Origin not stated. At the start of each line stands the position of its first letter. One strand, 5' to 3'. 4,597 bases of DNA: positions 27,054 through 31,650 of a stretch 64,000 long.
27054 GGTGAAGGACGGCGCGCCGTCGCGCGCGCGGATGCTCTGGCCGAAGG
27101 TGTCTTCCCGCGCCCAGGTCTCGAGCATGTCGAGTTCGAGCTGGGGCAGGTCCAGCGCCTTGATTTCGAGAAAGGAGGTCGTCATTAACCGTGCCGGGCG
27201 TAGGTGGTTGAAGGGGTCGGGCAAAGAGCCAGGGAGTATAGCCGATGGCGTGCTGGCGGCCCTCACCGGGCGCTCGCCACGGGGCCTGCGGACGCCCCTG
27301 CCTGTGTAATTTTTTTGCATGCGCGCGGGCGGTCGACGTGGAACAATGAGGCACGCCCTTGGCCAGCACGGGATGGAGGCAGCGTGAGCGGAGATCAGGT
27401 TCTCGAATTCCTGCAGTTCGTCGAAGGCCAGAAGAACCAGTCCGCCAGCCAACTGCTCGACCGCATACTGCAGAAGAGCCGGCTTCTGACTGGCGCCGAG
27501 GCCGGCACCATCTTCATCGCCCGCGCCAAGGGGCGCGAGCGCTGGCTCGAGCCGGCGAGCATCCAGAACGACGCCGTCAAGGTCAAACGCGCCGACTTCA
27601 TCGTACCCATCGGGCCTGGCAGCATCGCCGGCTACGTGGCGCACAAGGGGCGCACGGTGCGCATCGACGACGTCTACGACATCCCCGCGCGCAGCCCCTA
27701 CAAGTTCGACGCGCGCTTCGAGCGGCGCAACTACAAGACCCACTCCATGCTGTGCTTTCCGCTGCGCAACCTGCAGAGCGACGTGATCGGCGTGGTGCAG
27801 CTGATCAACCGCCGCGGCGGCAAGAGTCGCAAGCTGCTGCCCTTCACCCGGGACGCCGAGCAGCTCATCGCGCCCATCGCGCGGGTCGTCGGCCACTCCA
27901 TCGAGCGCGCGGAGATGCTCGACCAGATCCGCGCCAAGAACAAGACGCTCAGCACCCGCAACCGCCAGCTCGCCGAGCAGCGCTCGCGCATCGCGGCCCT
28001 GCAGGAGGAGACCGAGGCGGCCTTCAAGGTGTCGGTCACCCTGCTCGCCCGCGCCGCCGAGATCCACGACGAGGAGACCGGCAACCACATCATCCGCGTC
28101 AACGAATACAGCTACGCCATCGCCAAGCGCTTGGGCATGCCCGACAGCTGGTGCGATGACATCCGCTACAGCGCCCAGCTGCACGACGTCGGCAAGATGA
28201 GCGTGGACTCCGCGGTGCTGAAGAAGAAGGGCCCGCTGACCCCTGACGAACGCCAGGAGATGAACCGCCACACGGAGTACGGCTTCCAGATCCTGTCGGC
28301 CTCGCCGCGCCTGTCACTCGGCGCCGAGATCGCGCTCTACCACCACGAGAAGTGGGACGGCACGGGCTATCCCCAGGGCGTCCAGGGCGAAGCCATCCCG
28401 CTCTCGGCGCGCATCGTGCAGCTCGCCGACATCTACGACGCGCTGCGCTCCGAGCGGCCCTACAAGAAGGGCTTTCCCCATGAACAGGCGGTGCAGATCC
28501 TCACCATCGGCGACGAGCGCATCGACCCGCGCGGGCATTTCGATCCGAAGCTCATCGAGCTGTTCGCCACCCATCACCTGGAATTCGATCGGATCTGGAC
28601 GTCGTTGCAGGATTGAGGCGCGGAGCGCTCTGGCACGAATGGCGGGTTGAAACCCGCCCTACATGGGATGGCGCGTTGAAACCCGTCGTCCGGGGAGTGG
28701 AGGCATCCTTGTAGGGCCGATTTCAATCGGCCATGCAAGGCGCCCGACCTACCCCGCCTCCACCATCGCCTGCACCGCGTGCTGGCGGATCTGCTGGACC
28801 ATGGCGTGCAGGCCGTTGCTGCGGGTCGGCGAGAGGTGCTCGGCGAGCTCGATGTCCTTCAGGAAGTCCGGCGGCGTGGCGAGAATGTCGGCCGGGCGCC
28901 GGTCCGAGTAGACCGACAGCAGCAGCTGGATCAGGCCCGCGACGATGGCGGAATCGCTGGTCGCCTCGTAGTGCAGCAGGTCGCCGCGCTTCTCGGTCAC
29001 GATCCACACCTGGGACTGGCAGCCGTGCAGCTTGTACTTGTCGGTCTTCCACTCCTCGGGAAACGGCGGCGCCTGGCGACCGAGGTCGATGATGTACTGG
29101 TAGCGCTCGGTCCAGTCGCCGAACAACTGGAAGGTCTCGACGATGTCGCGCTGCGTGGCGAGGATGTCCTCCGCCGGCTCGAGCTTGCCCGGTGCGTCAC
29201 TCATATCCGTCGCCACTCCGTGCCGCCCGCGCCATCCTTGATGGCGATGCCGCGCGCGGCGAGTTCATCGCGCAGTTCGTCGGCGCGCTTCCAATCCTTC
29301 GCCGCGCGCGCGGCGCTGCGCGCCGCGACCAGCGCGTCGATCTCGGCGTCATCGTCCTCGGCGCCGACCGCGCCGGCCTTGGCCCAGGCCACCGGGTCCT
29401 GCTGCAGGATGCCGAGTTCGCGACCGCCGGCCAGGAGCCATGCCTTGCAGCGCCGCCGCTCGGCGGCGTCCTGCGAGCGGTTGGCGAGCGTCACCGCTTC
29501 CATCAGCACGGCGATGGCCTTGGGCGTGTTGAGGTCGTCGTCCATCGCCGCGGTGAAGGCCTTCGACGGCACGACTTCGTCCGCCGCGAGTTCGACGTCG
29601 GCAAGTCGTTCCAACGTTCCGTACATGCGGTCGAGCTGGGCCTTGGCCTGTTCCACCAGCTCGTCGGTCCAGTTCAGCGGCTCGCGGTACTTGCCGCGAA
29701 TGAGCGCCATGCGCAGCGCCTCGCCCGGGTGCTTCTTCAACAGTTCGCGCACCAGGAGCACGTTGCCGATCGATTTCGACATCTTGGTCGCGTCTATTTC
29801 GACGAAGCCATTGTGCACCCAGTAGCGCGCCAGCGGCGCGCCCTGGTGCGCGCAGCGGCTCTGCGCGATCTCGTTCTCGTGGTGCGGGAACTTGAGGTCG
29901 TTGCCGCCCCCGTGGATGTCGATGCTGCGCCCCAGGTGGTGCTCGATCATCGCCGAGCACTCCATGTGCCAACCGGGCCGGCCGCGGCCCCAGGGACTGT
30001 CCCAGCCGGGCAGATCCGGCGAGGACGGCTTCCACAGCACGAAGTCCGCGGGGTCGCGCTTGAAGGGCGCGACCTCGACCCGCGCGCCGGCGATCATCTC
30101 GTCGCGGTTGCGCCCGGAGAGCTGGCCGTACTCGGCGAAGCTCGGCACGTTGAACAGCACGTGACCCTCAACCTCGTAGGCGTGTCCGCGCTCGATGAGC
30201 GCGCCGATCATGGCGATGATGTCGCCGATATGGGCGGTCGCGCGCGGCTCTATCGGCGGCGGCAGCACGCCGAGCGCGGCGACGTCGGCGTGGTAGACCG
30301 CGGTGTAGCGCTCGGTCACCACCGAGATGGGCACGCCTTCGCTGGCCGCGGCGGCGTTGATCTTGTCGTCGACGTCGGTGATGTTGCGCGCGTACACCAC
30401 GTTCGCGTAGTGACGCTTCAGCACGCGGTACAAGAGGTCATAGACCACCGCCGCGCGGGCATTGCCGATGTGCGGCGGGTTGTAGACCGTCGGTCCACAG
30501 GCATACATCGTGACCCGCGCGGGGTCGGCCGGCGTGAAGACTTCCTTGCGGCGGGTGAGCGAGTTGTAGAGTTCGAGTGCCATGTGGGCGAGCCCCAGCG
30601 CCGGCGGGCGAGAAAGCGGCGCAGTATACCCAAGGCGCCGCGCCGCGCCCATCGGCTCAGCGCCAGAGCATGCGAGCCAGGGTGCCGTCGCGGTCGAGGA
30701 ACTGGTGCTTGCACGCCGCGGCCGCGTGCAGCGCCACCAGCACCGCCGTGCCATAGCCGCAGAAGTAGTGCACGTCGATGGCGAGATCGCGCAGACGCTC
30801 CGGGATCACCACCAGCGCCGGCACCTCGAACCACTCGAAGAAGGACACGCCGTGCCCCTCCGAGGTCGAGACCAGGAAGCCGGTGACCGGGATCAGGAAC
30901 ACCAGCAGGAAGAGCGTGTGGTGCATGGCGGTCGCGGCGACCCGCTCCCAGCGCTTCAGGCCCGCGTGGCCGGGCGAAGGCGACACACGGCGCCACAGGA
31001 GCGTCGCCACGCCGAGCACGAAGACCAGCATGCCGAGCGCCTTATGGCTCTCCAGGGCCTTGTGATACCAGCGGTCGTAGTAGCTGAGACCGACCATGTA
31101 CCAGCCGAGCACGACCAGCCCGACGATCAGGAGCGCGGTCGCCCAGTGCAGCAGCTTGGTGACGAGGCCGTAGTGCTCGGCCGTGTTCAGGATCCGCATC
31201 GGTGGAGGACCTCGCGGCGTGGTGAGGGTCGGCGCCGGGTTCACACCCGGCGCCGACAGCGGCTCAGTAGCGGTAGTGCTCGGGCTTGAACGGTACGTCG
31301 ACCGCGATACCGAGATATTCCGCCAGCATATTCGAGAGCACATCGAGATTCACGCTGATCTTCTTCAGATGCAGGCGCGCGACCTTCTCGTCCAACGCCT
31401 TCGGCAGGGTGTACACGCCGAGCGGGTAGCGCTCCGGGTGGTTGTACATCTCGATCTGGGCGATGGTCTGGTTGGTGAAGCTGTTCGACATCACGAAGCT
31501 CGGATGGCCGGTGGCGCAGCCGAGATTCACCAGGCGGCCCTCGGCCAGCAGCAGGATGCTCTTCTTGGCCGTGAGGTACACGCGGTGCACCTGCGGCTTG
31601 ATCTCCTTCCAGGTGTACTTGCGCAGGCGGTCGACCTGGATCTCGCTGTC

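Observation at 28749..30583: SufE-like sulfur acceptor translationally coupled (ATGA) to cysteinyl-tRNA synthetase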

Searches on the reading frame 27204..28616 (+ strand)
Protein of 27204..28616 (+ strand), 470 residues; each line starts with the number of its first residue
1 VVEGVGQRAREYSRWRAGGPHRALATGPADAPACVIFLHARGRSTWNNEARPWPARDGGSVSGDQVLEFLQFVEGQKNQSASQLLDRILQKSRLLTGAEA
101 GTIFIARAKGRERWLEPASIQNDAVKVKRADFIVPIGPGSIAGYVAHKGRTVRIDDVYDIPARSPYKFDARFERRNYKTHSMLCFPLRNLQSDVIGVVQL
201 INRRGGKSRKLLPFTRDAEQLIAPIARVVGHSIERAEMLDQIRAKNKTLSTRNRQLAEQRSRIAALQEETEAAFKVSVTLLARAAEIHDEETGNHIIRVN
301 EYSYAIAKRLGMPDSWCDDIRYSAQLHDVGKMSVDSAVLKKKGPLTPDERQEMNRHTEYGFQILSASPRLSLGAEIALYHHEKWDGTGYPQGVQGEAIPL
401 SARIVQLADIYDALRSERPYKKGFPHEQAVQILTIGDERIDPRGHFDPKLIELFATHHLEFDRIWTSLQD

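Call 3: search_protein_families(library=pfam, proteins=[window:27204-28616:+])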
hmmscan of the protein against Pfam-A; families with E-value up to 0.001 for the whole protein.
window:27204-28616:+ (470 aa): 4 families
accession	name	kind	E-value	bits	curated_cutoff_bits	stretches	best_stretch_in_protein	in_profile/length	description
PF13487.12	HD_5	-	3e-39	134.9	27.2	1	280-443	2-169/170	HD domain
PF01966.28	HD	-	4.2e-17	63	22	1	293-413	2-115/116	HD domain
PF01590.32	GAF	-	1.3e-14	55.3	22.4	1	82-232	3-132/133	GAF domain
PF13185.12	GAF_2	-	3.5e-10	40.7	28.6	1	79-233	2-135/136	GAF domain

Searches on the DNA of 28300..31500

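Call 64: search_rna_families(source=window, start=28300, end=31500, threshold=evalue, max_evalue=1)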
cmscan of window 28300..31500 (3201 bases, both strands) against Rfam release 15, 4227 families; matches with E-value up to 1: 2.
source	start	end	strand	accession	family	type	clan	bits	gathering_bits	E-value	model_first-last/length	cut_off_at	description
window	30252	30336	+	RF03536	Flavi_TBFV_xrRNA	Cis-reg;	-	21.2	46.5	0.22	1-89/89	no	Tick-borne Flavivirus exoribonuclease-resistant RNA element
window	30749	30783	-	RF00498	EAV_LTH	Cis-reg; leader;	-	18.7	70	0.54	1-45/45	no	Equine arteritis virus leader TRS hairpin (LTH)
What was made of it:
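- Tried and rejected: Rfam at a permissive threshold over 28300-31500 gave only chance-level viral hits (call 64).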

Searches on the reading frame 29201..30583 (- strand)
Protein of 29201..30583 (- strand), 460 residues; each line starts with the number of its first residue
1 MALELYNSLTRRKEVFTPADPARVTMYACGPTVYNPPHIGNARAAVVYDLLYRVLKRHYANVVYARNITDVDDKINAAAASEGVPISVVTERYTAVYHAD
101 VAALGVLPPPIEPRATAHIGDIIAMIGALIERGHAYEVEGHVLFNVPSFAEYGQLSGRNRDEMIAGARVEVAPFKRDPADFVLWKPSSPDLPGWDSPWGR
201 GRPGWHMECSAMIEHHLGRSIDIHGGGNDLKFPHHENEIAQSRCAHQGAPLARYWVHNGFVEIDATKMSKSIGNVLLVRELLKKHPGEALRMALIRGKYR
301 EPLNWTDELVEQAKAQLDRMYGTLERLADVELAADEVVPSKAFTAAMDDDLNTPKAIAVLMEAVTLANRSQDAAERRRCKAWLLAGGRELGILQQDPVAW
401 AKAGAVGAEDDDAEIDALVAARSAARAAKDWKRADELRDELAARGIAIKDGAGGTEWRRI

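Call 3: search_protein_families(library=pfam, proteins=[window:29201-30583:-])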
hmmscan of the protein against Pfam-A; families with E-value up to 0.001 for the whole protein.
window:29201-30583:- (460 aa): 5 families
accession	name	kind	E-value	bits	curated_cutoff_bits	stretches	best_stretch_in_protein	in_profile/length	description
PF01406.26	tRNA-synt_1e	-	3.5e-115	385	27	1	16-314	2-300/301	tRNA synthetases class I (C) catalytic domain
PF23493.1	CysS_C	-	1.6e-12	47.8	23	1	412-458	5-51/51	Cysteinyl-tRNA ligase anticodon binding domain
PF09190.17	DALR_2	-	2.5e-11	44.4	22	1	342-393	1-56/57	DALR domain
PF09334.17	tRNA-synt_1g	-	4.7e-08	32.6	20.1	0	250-297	310-357/391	tRNA synthetases class I (M)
PF00133.28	tRNA-synt_1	-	7.4e-05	22.1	22.7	1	226-305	334-413/414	tRNA synthetases class I (I, L, M and V)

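Call 4: search_protein_families(library=ncbifam, proteins=[window:29201-30583:-])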
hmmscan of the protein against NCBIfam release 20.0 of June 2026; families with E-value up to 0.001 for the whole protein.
window:29201-30583:- (460 aa): 12 families
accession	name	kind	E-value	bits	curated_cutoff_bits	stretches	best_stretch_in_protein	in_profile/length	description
TIGR00435.1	cysS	equivalog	7e-148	493.5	340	1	3-459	1-465/466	cysteine--tRNA ligase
NF011108.0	PRK14536.1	equivalog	7.9e-107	358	780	2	1-334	1-347/490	cysteine--tRNA ligase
TIGR03447.1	mycothiol_MshC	equivalog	2.7e-82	276.8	485.1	1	2-375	17-393/411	cysteine--1-D-myo-inosityl 2-amino-2-deoxy-alpha-D-glucopyranoside ligase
NF011107.0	PRK14534.1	equivalog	7.4e-58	196.7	744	1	1-459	1-480/481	cysteine--tRNA ligase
NF008957.0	PRK12300.1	subfamily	6.3e-10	37.7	677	1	256-341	615-701/946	leucine--tRNA ligase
TIGR00395.1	leuS_arch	equivalog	9.3e-08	30.5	648.5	1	256-331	609-685/938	leucine--tRNA ligase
NF008900.0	PRK12267.1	equivalog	2.4e-07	29.7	598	1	249-297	281-329/648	methionine--tRNA ligase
NF009687.0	PRK13208.1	equivalog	1.8e-05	23.1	738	1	240-349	507-614/801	valine--tRNA ligase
TIGR00398.1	metG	equivalog_domain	2.1e-05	23.4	336.35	0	249-296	309-356/530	methionine--tRNA ligase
TIGR00396.1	leuS_bact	equivalog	2.9e-05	22.4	548.4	1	261-333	599-671/843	leucine--tRNA ligase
TIGR00392.1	ileS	equivalog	5e-05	21.7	621.4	1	257-320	600-664/861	isoleucine--tRNA ligase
NF001100.0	PRK00133.1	equivalog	0.00011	20.9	587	0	256-296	319-360/676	methionine--tRNA ligase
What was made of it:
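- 29201..30583 (-): cysS, canonical class I cysteinyl-tRNA synthetase, 460 aa. Pfam tRNA-synt_1e, DALR_2 and CysS_C (calls 3, 4).
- On Cysteinyl-tRNA synthetase (TIGR00435): 493.5 bits against a cutoff of 340 (call 4).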

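Call 26: search_solved_structures(query=window:29201-30583:-, show_alignments=1, max_evalue=1e-40)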
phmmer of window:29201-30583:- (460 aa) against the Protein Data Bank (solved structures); distinct sequences matched with E-value up to 1e-40: 8.
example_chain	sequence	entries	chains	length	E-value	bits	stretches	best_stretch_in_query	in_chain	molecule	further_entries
1li5_A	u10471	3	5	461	6.4e-128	430.5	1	3-459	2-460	CYSTEINYL-TRNA SYNTHETASE | Cysteine--tRNA ligase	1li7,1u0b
3tqo_A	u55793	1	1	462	3.7e-126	424.6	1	1-459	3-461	Cysteinyl-tRNA synthetase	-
8qhp_A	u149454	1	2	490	5.6e-111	374.6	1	3-460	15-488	Cysteine--tRNA ligase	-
6ujd_A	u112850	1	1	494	1.5e-80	274.3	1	1-457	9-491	Cysteine--tRNA ligase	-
8hfm_A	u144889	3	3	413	4.1e-69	236.6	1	2-360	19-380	L-cysteine:1D-myo-inositol 2-amino-2-deoxy-alpha-D-glucopyranoside ligase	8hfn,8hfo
3c8z_A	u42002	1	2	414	4.1e-69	236.6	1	2-360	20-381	Cysteinyl-tRNA synthetase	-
9yru_A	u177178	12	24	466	4.7e-67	229.8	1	5-307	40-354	Cysteine--tRNA ligase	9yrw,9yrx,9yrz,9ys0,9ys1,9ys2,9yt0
3sp1_A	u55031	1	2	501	1.5e-53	185.3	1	1-459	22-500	Cysteinyl-tRNA synthetase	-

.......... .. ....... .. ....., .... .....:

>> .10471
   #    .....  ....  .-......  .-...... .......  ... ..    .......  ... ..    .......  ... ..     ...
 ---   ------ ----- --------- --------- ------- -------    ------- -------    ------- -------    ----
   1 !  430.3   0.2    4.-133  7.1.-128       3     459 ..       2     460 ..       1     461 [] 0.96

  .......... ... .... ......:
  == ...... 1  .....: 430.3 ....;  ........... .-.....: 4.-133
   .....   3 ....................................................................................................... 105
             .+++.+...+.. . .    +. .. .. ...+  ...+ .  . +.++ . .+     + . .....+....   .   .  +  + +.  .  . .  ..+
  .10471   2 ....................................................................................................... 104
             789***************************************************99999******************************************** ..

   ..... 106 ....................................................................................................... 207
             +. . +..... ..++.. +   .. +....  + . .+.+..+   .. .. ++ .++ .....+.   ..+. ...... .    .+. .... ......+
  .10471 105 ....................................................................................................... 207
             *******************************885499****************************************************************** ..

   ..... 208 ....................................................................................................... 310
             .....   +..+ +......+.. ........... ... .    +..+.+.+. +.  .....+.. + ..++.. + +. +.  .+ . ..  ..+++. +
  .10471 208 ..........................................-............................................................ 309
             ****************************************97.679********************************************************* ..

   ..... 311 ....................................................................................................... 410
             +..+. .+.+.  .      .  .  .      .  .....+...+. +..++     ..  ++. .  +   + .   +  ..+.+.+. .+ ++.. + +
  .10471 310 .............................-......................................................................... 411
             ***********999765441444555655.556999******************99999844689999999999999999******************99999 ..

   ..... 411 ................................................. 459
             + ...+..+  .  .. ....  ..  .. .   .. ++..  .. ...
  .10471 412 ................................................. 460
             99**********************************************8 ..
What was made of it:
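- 29201..30583 (-): Colinear with E. coli CysRS 1li5 over residues 3-459, E = 6e-128, with HIGN, KMSKS and the aligned Zn-site Cys/His/Glu present (call 26).
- It is canonical, colinear with E. coli CysRS, with no extra domain (calls 4, 26).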

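Call 67: find_homologous_proteins(query=window:29201-30583:-, max_evalue=1e-30)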
Query window:29201-30583:- (460 aa): 8000 proteins with E <= 1e-30 among 8000 candidates; the best 120 are listed.
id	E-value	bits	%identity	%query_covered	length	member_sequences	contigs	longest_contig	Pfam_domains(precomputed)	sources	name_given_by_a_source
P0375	0.0e+0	1043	100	100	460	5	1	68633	PF09334.18,PF01406.26,PF23493.2,PF09190.18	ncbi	ncbi:MAG: cysteine--tRNA ligase [Gammaproteobacteria bacterium]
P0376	8.7e-266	900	86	100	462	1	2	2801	PF09334.18,PF01406.26,PF23493.2,PF09190.18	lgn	-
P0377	3.2e-265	898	86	100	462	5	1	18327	PF09334.18,PF01406.26,PF23493.2,PF09190.18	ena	-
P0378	1.9e-264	895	86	100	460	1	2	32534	PF09334.18,PF01406.26,PF23493.2,PF00133.29,PF09190.18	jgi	jgi:cysteinyl-tRNA synthetase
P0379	3.2e-264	895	86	100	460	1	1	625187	PF09334.18,PF01406.26,PF23493.2,PF00133.29,PF09190.18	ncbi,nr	ncbi:MAG: cysteine--tRNA ligase [Proteobacteria bacterium]|nr:cysteine--tRNA ligase [Pseudomonadota 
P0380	1.5e-263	892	85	100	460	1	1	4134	PF09334.18,PF01406.26,PF23493.2,PF09190.18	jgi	jgi:cysteinyl-tRNA synthetase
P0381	3.2e-260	881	84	100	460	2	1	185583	PF09334.18,PF01406.26,PF23493.2,PF09190.18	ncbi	-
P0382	1.1e-258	876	83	100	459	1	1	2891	PF09334.18,PF01406.26,PF23493.2,PF09190.18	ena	-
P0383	1.8e-258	876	83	100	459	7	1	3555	PF09334.18,PF01406.26,PF23493.2,PF09190.18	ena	-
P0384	2.6e-258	875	83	100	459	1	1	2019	PF09334.18,PF01406.26,PF23493.2,PF00133.29,PF09190.18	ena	-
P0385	3.9e-258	875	84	100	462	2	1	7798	PF09334.18,PF01406.26,PF23493.2,PF09190.18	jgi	-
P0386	1.1e-256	870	82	100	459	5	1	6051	PF09334.18,PF01406.26,PF23493.2,PF09190.18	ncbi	-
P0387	2.9e-256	868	83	100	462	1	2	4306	PF09334.18,PF01406.26,PF23493.2,PF09190.18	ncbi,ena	-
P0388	4.6e-255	864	82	100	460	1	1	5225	PF09334.18,PF01406.26,PF23493.2,PF09190.18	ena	-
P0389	2.5e-254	862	82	100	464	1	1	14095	PF09334.18,PF01406.26,PF23493.2,PF09190.18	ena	-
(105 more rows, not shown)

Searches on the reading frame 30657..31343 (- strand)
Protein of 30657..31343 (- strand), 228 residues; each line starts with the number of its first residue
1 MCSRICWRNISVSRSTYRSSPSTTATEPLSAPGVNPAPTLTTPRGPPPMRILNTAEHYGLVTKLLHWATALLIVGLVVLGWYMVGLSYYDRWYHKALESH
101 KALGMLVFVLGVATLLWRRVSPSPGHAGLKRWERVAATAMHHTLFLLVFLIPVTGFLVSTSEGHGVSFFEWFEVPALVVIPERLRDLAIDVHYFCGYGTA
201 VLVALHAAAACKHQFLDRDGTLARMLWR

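Call 3: search_protein_families(library=pfam, proteins=[window:30657-31343:-])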
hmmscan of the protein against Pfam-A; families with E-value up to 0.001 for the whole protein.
window:30657-31343:- (228 aa): 1 family
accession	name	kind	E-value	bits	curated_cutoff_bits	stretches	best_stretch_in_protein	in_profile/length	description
PF01292.26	Ni_hydr_CYTB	-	4.5e-27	95.4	30.1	1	57-226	1-177/179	Prokaryotic cytochrome b561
